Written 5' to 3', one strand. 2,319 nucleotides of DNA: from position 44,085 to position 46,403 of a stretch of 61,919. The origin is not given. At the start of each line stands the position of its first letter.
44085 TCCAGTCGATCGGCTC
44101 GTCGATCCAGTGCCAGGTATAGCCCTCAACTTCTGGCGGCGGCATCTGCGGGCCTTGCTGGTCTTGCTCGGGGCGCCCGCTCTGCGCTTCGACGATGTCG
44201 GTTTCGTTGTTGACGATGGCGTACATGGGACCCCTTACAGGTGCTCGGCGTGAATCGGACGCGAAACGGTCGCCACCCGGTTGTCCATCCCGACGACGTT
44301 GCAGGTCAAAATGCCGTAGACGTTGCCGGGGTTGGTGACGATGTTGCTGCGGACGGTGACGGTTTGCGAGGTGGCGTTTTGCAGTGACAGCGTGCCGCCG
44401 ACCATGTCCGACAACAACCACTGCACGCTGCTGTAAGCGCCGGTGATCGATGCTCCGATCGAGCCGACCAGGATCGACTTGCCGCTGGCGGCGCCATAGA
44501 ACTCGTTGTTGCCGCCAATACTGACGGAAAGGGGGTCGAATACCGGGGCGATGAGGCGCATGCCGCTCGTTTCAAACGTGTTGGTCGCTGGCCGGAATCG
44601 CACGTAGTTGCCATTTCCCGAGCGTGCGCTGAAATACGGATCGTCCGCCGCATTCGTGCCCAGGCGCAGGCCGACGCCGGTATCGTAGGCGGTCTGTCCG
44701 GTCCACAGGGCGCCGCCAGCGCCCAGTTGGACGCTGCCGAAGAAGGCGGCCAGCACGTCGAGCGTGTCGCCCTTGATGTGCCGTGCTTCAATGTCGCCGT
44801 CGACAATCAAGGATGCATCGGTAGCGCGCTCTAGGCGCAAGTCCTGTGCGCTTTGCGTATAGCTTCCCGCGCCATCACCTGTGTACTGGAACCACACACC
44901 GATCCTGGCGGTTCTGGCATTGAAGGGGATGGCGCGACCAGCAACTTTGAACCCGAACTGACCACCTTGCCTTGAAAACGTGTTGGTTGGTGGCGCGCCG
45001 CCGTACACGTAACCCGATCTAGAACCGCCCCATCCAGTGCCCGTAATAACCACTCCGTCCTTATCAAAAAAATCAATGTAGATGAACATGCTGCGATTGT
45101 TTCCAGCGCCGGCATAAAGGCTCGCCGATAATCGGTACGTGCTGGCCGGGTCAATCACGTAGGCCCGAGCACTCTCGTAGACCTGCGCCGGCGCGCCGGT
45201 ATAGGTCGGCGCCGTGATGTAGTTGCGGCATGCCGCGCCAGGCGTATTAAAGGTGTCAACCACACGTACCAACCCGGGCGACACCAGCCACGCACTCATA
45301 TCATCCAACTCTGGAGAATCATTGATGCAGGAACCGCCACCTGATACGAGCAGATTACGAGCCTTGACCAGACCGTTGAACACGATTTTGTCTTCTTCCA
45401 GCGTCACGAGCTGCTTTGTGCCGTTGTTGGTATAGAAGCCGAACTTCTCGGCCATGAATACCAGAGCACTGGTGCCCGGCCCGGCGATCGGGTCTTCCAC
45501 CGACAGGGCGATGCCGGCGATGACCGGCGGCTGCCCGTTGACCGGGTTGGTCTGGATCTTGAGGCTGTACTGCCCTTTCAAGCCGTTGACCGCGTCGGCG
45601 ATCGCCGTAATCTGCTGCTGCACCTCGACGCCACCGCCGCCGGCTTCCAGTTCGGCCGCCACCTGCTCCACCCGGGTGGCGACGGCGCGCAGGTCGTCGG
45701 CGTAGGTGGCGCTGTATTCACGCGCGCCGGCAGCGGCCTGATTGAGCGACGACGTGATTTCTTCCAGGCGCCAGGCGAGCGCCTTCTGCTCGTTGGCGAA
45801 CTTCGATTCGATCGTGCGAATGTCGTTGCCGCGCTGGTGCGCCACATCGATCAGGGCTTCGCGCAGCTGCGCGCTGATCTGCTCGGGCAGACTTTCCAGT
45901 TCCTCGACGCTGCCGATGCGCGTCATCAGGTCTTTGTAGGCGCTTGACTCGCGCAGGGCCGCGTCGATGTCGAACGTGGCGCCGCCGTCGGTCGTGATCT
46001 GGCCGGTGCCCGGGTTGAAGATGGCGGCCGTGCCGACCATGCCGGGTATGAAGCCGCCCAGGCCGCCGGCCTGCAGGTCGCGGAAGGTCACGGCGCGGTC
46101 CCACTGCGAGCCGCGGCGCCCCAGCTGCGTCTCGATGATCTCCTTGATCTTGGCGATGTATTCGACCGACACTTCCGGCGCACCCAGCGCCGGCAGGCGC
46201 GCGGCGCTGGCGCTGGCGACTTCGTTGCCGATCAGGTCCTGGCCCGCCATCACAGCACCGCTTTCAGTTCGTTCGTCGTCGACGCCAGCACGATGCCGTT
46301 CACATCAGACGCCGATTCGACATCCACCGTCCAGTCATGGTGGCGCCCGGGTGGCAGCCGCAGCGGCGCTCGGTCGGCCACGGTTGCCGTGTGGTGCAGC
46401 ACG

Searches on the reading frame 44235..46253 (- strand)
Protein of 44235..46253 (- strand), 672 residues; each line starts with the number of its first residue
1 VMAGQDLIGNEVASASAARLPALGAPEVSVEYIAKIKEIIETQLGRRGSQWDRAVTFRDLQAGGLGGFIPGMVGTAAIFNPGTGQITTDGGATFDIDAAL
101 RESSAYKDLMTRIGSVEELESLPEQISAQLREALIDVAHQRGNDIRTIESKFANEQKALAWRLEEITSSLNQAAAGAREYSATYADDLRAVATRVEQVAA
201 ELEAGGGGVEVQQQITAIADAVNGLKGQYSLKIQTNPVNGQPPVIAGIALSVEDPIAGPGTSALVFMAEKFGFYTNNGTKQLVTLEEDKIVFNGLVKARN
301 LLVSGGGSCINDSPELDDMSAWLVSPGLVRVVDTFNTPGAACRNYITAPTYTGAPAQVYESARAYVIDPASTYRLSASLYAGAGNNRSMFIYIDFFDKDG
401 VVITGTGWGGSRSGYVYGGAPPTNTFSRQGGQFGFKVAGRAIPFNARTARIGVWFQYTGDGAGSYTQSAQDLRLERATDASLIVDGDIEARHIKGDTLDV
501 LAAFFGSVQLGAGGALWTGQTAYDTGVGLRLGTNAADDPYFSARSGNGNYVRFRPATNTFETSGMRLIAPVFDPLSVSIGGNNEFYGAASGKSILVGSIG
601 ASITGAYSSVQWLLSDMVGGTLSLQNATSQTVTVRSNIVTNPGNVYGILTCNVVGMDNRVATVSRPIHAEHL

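Call 21: search_protein_families(library=phrogs, proteins=[window:44235-46253:-], max_evalue=0.00001)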
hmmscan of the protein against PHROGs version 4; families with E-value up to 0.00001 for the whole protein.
window:44235-46253:- (672 aa): 3 families
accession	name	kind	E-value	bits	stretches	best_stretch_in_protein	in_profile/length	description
phrog_2589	-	tail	4.4e-09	34.3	1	142-296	3396-3533/3686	tail protein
phrog_496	-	tail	1.5e-08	34.7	1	123-293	348-526/769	tail fiber protein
phrog_31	-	tail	5.1e-06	25.5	1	82-289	1058-1230/1565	central tail fiber J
